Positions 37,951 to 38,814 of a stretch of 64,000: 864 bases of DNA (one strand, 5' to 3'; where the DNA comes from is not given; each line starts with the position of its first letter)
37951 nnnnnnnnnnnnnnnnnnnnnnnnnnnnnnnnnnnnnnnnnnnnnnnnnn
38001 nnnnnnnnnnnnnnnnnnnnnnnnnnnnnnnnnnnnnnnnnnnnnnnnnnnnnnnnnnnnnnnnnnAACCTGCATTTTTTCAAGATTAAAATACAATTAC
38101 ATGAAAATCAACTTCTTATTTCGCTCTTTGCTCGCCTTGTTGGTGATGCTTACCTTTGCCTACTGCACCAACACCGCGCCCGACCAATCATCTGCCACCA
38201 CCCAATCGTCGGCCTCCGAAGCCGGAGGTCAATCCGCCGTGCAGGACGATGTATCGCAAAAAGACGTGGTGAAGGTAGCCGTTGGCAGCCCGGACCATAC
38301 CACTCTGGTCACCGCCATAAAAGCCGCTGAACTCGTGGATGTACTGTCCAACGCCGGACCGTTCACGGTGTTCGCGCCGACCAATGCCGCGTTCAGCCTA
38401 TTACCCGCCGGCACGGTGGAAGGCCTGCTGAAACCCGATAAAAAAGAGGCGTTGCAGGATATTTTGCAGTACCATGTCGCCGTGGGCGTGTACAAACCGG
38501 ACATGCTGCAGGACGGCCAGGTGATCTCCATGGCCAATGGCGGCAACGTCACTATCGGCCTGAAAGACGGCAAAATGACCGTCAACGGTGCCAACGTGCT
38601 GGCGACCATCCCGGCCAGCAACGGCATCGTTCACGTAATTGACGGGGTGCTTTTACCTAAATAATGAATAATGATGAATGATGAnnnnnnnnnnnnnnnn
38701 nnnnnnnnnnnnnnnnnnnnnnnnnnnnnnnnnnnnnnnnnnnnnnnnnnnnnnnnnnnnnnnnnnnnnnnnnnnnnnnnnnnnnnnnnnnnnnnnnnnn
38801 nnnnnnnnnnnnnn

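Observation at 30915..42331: Complete Sec-type (clade II) nos locus with a non-canonical accessory set and two flanking regulators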

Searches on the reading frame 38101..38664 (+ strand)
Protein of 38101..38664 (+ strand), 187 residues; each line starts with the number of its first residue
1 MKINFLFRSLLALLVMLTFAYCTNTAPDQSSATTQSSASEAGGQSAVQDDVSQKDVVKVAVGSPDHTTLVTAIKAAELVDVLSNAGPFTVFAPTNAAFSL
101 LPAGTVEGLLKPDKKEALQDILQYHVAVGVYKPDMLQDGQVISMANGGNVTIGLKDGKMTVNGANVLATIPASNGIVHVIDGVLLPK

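Call 3: search_protein_families(library=pfam, proteins=[window:38101-38664:+], max_evalue=0.01)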
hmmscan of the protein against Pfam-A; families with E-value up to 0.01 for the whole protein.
window:38101-38664:+ (187 aa): 1 family
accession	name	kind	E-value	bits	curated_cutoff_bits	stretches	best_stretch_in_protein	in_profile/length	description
PF02469.27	Fasciclin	-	5.2e-33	114.3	22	1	65-186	2-123/123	Fasciclin domain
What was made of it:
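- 38101..38664 (+): FAS1 (fasciclin) lipoprotein with a conserved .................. stretch before the domain. Conserved candidate nos accessory protein. PF02469 114 bits (call 3).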

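Call 5: search_protein_families(library=ncbifam, proteins=[window:38101-38664:+], max_evalue=0.01)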
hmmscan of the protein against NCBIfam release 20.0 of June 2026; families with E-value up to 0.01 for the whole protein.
window:38101-38664:+ (187 aa): 0 families

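Call 20: search_solved_structures(query=window:38101-38664:+, max_evalue=0.01)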
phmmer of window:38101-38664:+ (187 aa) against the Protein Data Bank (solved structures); distinct sequences matched with E-value up to 0.01: 22.
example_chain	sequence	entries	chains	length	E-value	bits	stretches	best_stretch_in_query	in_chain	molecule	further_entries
5nv6_A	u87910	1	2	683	8e-41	143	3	57-186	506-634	Transforming growth factor-beta-induced protein ig-h3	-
7asg_A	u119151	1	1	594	1.4e-40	142.2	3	67-186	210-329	Transforming growth factor-beta-induced protein ig-h3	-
7as7_A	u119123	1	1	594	3.4e-40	141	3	67-186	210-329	Transforming growth factor-beta-induced protein ig-h3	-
5yjh_A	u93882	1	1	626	3.5e-40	140.9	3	71-186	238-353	Periostin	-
5yjg_A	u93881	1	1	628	3.6e-40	140.9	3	71-186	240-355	Periostin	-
7asc_A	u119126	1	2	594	5.1e-40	140.4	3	67-186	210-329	Transforming growth factor-beta-induced protein ig-h3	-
1w7d_A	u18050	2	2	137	1.6e-34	122.5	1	55-186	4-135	BETA-IG-H3/FASCICLIN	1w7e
6tjv_Q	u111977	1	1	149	6e-25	91.4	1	56-185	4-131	Tll0220 protein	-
2mxa_A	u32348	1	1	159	7.4e-25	91.1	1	56-185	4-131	NDH-1 complex sensory subunit CupS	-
5y6p_A1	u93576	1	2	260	1.3e-16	64.2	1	55-186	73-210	LRC6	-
1nyo_A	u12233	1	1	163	2e-16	63.6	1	37-186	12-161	Immunogenic protein MPT70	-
1x3b_A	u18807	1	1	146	4.3e-14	56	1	56-186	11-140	Transforming growth factor-beta induced protein IG-H3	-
2ltb_A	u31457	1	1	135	6.3e-14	55.5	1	57-186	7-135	Transforming growth factor-beta-induced protein ig-h3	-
9oek_A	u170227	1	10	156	1.5e-13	54.3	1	58-186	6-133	Transforming growth factor-beta-induced protein ig-h3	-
2ltc_A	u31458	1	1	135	2e-13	53.9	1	57-184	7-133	Transforming growth factor-beta-induced protein ig-h3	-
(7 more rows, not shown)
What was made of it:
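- Closest known: CupS, the FAS1-fold subunit of cyanobacterial NDH-1MS. Same: A single FAS1 domain of similar size, with clear sequence similarity (E 7e-25, call 20).
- CupS is a sequence relative (E 7e-25, call 20). Solved relatives include Fdp, MPT70, AstaP and LRC6 (call 20).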

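Call 21: find_homologous_proteins(query=window:38101-38664:+, max_evalue=1e-10)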
Query window:38101-38664:+ (187 aa): 8000 proteins with E <= 1e-10 among 8000 candidates; the best 120 are listed.
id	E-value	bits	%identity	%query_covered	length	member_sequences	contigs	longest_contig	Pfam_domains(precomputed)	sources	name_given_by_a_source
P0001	3.4e-113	393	100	100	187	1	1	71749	PF02469.28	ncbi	-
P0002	9.2e-103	359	90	100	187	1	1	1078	PF02469.28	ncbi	-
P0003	4.3e-101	354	89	100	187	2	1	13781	PF02469.28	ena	-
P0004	1.3e-98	346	86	100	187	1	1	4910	PF02469.28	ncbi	-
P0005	4.6e-98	344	86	100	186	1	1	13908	PF02469.28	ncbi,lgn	-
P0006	1.1e-94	333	83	100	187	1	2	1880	PF02469.28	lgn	-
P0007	8.7e-94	330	82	100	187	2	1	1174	PF02469.28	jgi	-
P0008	7.2e-93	327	82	100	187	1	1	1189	PF02469.28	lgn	-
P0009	1.2e-91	323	81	100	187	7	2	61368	PF02469.28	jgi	jgi:uncharacterized surface protein with fasciclin (FAS1) repeats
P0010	1.4e-91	323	81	100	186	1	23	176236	PF02469.28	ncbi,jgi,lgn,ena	jgi:uncharacterized surface protein with fasciclin (FAS1) repeats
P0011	6.4e-91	321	82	100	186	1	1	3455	PF02469.28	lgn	-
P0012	9.3e-91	320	82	100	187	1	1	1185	PF02469.28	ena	-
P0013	1.0e-90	320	82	100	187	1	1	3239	PF02469.28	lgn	-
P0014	1.6e-90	320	80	100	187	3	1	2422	PF02469.28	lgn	-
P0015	1.6e-90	319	81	100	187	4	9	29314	PF02469.28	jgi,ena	-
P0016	2.3e-90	319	81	100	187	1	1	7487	PF02469.28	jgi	jgi:uncharacterized surface protein with fasciclin (FAS1) repeats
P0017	2.6e-90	319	80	100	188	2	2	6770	PF02469.28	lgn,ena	-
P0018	6.3e-90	318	80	100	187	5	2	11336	PF02469.28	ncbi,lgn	-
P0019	8.3e-90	317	80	100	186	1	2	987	PF02469.28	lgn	-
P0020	1.0e-89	317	79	100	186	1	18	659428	PF02469.28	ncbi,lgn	-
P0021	1.0e-89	317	79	100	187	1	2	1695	PF02469.28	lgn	-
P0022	1.0e-89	317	80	100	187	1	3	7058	PF02469.28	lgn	-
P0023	2.8e-89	315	80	100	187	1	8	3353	PF02469.28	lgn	-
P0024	3.1e-89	315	80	100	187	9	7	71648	PF02469.28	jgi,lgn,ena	-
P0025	3.4e-89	315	79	100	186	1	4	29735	PF02469.28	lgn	-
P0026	4.2e-89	315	80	100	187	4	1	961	PF02469.28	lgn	-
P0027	4.6e-89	315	79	100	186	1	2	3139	PF02469.28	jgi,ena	-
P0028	5.0e-89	315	80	100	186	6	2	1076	PF02469.28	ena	-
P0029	5.6e-89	314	80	100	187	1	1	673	PF02469.28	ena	-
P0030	6.1e-89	314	80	100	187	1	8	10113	PF02469.28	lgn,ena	-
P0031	9.8e-89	314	79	100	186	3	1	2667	PF02469.28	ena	-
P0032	2.3e-88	312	79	100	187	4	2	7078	PF02469.28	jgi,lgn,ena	-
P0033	2.3e-88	312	79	100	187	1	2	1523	PF02469.28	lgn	-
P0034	3.7e-88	312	81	100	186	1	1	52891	PF02469.28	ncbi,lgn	-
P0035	6.9e-88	311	78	100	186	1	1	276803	PF02469.28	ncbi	-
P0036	1.1e-87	310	78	100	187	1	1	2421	PF02469.28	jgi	jgi:uncharacterized surface protein with fasciclin (FAS1) repeats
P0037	1.1e-87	310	78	100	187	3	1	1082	PF02469.28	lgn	-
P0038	1.4e-87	310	79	100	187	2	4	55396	PF02469.28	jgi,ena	-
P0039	2.5e-87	309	78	100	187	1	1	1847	PF02469.28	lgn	-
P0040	2.5e-87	309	79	100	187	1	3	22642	PF02469.28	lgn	-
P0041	2.7e-87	309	78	100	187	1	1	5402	PF02469.28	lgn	-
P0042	3.2e-87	309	78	100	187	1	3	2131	PF02469.28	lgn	-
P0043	3.4e-87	309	79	100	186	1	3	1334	PF02469.28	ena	-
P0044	5.2e-87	308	78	100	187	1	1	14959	PF02469.28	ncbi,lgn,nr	ncbi:MAG: fasciclin domain-containing protein [Saprospiraceae bacterium]|nr:fasciclin domain-contain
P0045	5.3e-87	308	79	100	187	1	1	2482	PF02469.28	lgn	-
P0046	5.5e-87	308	81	100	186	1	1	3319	PF02469.28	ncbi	-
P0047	5.7e-87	308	80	99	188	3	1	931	PF02469.28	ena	-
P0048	6.8e-87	308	78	100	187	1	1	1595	PF02469.28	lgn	-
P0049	8.4e-87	307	78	100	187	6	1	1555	PF02469.28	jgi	jgi:uncharacterized surface protein with fasciclin (FAS1) repeats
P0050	8.4e-87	307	76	100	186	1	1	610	PF02469.28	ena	-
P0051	9.1e-87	307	78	100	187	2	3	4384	PF02469.28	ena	-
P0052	9.2e-87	307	76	100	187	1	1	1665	PF02469.28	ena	-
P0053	3.1e-86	305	77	100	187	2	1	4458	PF02469.28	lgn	-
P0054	3.9e-86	305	76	100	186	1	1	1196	PF02469.28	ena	-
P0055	4.0e-86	305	78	100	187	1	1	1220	PF02469.28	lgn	-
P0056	4.3e-86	305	77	100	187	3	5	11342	PF02469.28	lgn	-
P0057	5.2e-86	305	78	100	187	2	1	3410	PF02469.28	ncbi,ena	-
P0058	5.4e-86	305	78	100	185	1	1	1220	PF02469.28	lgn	-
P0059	6.1e-86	305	82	90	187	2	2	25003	PF02469.28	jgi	jgi:uncharacterized surface protein with fasciclin (FAS1) repeats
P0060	6.1e-86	305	75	100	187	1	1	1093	PF02469.28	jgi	-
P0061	6.5e-86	304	80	95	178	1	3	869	PF02469.28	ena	-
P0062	6.8e-86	304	78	100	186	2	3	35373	PF02469.28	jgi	-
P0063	8.0e-86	304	75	100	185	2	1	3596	PF02469.28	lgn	-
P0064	8.3e-86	304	76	100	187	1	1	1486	PF02469.28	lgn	-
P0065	9.2e-86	304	74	100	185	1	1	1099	PF02469.28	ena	-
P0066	1.1e-85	304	78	100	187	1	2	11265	PF02469.28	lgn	-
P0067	1.3e-85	303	75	100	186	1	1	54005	PF02469.28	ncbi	ncbi:MAG: fasciclin domain-containing protein [Saprospiraceae bacterium]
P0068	1.4e-85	303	76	100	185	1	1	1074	PF02469.28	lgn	-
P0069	1.6e-85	303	76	100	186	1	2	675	PF02469.28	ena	-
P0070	1.8e-85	303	75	100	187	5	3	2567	PF02469.28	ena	-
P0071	2.0e-85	303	75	100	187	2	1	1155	PF02469.28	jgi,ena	-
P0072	2.4e-85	303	78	100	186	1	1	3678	PF02469.28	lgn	-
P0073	2.5e-85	303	76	100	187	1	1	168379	PF02469.28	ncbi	-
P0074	3.2e-85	302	76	100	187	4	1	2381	PF02469.28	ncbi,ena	-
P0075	3.7e-85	302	78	100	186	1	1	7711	PF02469.28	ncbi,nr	ncbi:MAG: fasciclin domain-containing protein [Phycisphaerae bacterium]|nr:fasciclin domain-containi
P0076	4.6e-85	302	76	100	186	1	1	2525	PF02469.28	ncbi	-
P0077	4.8e-85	302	76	100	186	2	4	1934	PF02469.28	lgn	-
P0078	5.0e-85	302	75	100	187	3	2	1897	PF02469.28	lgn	-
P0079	5.1e-85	302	75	100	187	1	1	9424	PF02469.28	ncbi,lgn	-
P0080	6.1e-85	301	76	100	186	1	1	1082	PF02469.28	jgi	jgi:uncharacterized surface protein with fasciclin (FAS1) repeats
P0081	6.5e-85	301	75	100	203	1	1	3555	PF02469.28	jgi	-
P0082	6.7e-85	301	75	100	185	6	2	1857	PF02469.28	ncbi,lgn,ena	-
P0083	7.4e-85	301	77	100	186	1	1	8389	PF02469.28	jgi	jgi:uncharacterized surface protein with fasciclin (FAS1) repeats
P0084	9.0e-85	301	76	100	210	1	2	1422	PF02469.28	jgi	jgi:uncharacterized surface protein with fasciclin (FAS1) repeats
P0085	9.1e-85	301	77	100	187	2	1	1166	PF02469.28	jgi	jgi:uncharacterized surface protein with fasciclin (FAS1) repeats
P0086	9.2e-85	301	75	100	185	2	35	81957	PF02469.28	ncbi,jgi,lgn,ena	jgi:uncharacterized surface protein with fasciclin (FAS1) repeats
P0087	1.1e-84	301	76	100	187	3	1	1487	PF02469.28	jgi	-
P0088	1.5e-84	300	77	100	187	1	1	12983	PF02469.28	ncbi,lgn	ncbi:MAG: fasciclin domain-containing protein [Saprospiraceae bacterium]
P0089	1.7e-84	300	77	100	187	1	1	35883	PF02469.28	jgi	jgi:uncharacterized surface protein with fasciclin (FAS1) repeats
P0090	1.8e-84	300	76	100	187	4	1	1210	PF02469.28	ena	-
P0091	1.9e-84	300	76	100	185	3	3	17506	PF02469.28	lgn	-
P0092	1.9e-84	300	75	100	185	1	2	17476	PF02469.28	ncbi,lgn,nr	ncbi:MAG TPA: fasciclin [Saprospirales bacterium]|nr:fasciclin [Saprospirales bacterium]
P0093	3.1e-84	299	76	100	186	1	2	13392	PF02469.28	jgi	-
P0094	3.1e-84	299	77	100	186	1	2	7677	PF02469.28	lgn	-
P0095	4.8e-84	298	76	100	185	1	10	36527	PF02469.28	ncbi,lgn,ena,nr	ncbi:MAG: fasciclin domain-containing protein [Saprospiraceae bacterium]|nr:fasciclin domain-contain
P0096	5.2e-84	298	76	100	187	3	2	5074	PF02469.28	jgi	jgi:uncharacterized surface protein with fasciclin (FAS1) repeats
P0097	5.3e-84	298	76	100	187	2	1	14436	PF02469.28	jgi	jgi:uncharacterized surface protein with fasciclin (FAS1) repeats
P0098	5.4e-84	298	74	100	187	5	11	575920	PF02469.28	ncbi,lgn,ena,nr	ncbi:MAG: fasciclin domain-containing protein [Lewinellaceae bacterium]|nr:fasciclin domain-containi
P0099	5.5e-84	298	76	100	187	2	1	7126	PF02469.28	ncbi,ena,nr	ncbi:MAG TPA: fasciclin domain-containing protein [Saprospiraceae bacterium]|nr:fasciclin domain-con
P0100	6.9e-84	298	75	100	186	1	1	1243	PF02469.28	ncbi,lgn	-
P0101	7.1e-84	298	76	100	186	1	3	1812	PF02469.28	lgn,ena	-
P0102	8.8e-84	298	76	100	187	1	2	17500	PF02469.28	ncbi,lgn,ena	-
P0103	9.2e-84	297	76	100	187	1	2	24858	PF02469.28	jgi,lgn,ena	-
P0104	9.7e-84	297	75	99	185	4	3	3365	PF02469.28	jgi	-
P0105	1.1e-83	297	78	97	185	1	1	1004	PF02469.28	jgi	jgi:uncharacterized surface protein with fasciclin (FAS1) repeats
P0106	1.2e-83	297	74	100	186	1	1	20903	PF02469.28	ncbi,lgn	ncbi:MAG: fasciclin domain-containing protein [Saprospiraceae bacterium]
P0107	1.7e-83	297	75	100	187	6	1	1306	PF02469.28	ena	-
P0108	2.3e-83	296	76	100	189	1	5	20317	PF02469.28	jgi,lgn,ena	-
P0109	2.3e-83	296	76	100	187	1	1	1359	PF02469.28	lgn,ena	-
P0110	2.5e-83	296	76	100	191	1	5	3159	PF02469.28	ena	-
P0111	2.7e-83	296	77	100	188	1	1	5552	PF02469.28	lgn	-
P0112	3.4e-83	296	75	100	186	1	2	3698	PF02469.28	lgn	-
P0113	4.8e-83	295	79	95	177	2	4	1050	PF02469.28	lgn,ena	-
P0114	5.8e-83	295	76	100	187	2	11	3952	PF02469.28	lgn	-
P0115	5.8e-83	295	75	100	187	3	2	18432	PF02469.28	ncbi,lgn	-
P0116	7.8e-83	294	75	100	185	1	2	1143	PF02469.28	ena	-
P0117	7.8e-83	294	73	100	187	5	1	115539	PF02469.28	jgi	jgi:uncharacterized surface protein with fasciclin (FAS1) repeats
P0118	8.1e-83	294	75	100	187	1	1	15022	PF02469.28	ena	-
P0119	8.7e-83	294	76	100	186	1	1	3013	PF02469.28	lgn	-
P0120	2.2e-82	293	76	100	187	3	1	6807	PF02469.28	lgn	-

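Call 78: predict_structure(alignment_id=A2)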
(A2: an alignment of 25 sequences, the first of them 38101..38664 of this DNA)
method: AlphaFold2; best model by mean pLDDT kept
length: 187 residues; sequences in the alignment: 25
mean_pLDDT: 48.7   pTM: 0.37
mean pLDDT of the five models: 48.7, 48.0, 48.0, 46.1, 45.1
residues with pLDDT >= 90: 0; 70-90: 9; 50-70: 84; < 50: 94
segments of 3 or more residues with pLDDT < 50: 23-70, 74-76, 78-90, 93-97, 124-131, 171-175, 182-187
pLDDT, mean of each block of 10 residues (from residue 1): 68 65 37 27 22 25 41 49 41 50 53 58 46 62 58 67 58 51 46
secondary structure, 60 per line:
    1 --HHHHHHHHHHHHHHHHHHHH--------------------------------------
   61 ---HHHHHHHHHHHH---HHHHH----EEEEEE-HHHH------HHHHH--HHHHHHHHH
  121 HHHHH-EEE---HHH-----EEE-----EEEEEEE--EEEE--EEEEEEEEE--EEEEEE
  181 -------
elements in order: H3-22 H64-75 H79-83 E88-93 H95-98 H105-109 H112-125 E127-129 E141-143 E149-155 E158-161 E164-172 E175-180
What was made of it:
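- The fasciclin structure model failed (pLDDT 49, call 78).
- Tried and rejected: The AF2 model, built from a shallow alignment of 73-90% identical sequences, gave pLDDT 49 and is unusable (call 78).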

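Call 87: find_encoding_contigs(protein=P0098, flank=7000, max_places=2)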
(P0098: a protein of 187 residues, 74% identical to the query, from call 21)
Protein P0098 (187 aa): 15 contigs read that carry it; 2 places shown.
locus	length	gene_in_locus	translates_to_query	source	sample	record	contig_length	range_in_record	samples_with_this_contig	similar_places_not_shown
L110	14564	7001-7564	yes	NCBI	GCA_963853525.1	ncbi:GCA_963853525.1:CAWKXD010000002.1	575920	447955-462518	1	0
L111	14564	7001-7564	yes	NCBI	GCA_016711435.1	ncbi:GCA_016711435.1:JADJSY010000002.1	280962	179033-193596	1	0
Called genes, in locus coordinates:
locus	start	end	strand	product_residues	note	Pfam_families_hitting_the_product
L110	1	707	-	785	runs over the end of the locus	PF12704:MacB_PCD, PF02687:FtsX, PF12704:MacB_PCD, PF02687:FtsX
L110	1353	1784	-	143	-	PF02082:Rrf2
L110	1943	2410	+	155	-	PF13442:Cytochrome_CBB3 (weak), PF00034:Cytochrom_C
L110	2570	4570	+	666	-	PF18764:nos_propeller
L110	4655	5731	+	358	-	PF05573:NosL (weak)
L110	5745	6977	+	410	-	PF22842:Pel9A-like_beta_helix (faint), PF13229:Beta_helix, PF05048:NosD, PF13229:Beta_helix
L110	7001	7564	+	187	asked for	PF02469:Fasciclin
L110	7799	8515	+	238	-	PF00005:ABC_tran, PF13304:AAA_21 (faint)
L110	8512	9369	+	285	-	PF12679:ABC2_membrane_2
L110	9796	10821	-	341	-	PF07691:PA14, PF00691:OmpA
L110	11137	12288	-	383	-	PF00899:ThiF, PF00581:Rhodanese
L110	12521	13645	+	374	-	PF02625:XdhC_CoxI, PF13478:XdhC_C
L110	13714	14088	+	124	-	PF05635:23S_rRNA_IVP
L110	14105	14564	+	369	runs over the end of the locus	-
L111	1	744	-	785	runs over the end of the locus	PF12704:MacB_PCD, PF02687:FtsX, PF12704:MacB_PCD, PF02687:FtsX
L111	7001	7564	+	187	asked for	PF02469:Fasciclin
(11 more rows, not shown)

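Call 88: find_encoding_contigs(protein=P0117, flank=7000, max_places=2)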
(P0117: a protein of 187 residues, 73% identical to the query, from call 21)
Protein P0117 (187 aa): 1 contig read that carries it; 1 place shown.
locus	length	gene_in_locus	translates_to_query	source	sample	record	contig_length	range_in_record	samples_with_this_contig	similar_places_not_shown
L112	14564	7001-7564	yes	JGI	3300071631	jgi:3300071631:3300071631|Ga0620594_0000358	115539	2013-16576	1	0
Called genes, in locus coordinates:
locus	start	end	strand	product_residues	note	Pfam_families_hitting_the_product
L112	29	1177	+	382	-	PF01103:Omp85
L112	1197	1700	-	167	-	PF02082:Rrf2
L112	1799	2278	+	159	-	PF00034:Cytochrom_C, PF13442:Cytochrome_CBB3 (weak)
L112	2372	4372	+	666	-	PF18764:nos_propeller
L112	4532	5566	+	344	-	PF05573:NosL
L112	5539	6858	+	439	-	PF22842:Pel9A-like_beta_helix (weak), PF13229:Beta_helix, PF05048:NosD, PF13229:Beta_helix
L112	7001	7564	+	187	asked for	PF02469:Fasciclin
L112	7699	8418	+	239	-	PF00005:ABC_tran, PF13304:AAA_21 (weak)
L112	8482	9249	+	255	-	PF12679:ABC2_membrane_2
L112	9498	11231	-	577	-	PF19964:EAD11 (faint), PF00069:Pkinase, PF07714:PK_Tyr_Ser-Thr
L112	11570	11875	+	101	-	-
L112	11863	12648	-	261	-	-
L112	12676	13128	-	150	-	PF02566:OsmC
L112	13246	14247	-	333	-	-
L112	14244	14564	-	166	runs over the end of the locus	PF08433:KTI12, PF13238:AAA_18, PF13671:AAA_33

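Call 89: find_encoding_contigs(protein=P0086, flank=7000, max_places=3)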
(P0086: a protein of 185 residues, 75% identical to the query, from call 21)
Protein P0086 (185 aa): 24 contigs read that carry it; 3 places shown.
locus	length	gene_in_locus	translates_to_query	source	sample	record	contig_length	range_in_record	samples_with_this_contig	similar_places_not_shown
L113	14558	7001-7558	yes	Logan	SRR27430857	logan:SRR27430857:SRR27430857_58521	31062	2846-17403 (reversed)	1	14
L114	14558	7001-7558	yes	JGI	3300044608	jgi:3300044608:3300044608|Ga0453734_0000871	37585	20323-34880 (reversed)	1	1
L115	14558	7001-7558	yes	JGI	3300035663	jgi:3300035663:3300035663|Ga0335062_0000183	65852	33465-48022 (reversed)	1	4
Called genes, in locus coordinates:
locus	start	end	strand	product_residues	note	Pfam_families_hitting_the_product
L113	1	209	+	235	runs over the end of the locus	PF04264:YceI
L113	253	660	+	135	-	-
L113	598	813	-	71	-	-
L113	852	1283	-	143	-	PF02082:Rrf2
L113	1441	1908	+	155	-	PF13442:Cytochrome_CBB3 (weak), PF00034:Cytochrom_C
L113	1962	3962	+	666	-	PF18764:nos_propeller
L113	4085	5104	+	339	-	-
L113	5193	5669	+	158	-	PF14376:Haem_bd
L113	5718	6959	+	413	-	PF13229:Beta_helix, PF05048:NosD, PF13229:Beta_helix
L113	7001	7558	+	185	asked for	PF02469:Fasciclin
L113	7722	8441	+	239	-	PF00005:ABC_tran, PF13304:AAA_21 (weak)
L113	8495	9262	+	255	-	PF12679:ABC2_membrane_2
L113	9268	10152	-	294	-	PF01544:CorA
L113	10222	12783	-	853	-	PF03173:CHB_HEX, PF02838:Glyco_hydro_20b, PF00728:Glyco_hydro_20, PF03174:CHB_HEX_C, PF13290:CHB_HEX_C_1, PF13287:Fn3_assoc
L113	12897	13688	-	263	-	-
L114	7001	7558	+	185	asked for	PF02469:Fasciclin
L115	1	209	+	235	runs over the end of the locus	PF04264:YceI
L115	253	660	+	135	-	-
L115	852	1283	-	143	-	PF02082:Rrf2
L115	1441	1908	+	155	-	PF13442:Cytochrome_CBB3 (weak), PF00034:Cytochrom_C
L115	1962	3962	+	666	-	PF18764:nos_propeller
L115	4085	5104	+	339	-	-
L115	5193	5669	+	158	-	PF14376:Haem_bd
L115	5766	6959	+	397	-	PF13229:Beta_helix, PF05048:NosD, PF13229:Beta_helix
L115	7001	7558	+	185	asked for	PF02469:Fasciclin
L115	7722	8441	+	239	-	PF00005:ABC_tran, PF13304:AAA_21 (weak)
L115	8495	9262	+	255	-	PF12679:ABC2_membrane_2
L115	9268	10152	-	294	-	PF01544:CorA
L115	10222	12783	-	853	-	PF03173:CHB_HEX, PF02838:Glyco_hydro_20b, PF00728:Glyco_hydro_20, PF03174:CHB_HEX_C, PF13290:CHB_HEX_C_1, PF13287:Fn3_assoc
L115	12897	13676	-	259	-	-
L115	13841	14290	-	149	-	PF02566:OsmC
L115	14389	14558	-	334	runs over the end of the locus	PF01636:APH (weak)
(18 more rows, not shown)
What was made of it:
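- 38101..38664 (+): All six reverse look-up places lie inside nos operons (calls 87-89).
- Reverse look-ups all fall inside nos operons (calls 87-89). Every reverse look-up fell inside a nos operon (calls 87-89). L110-L115 have nothing in the slot (calls 87-89).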
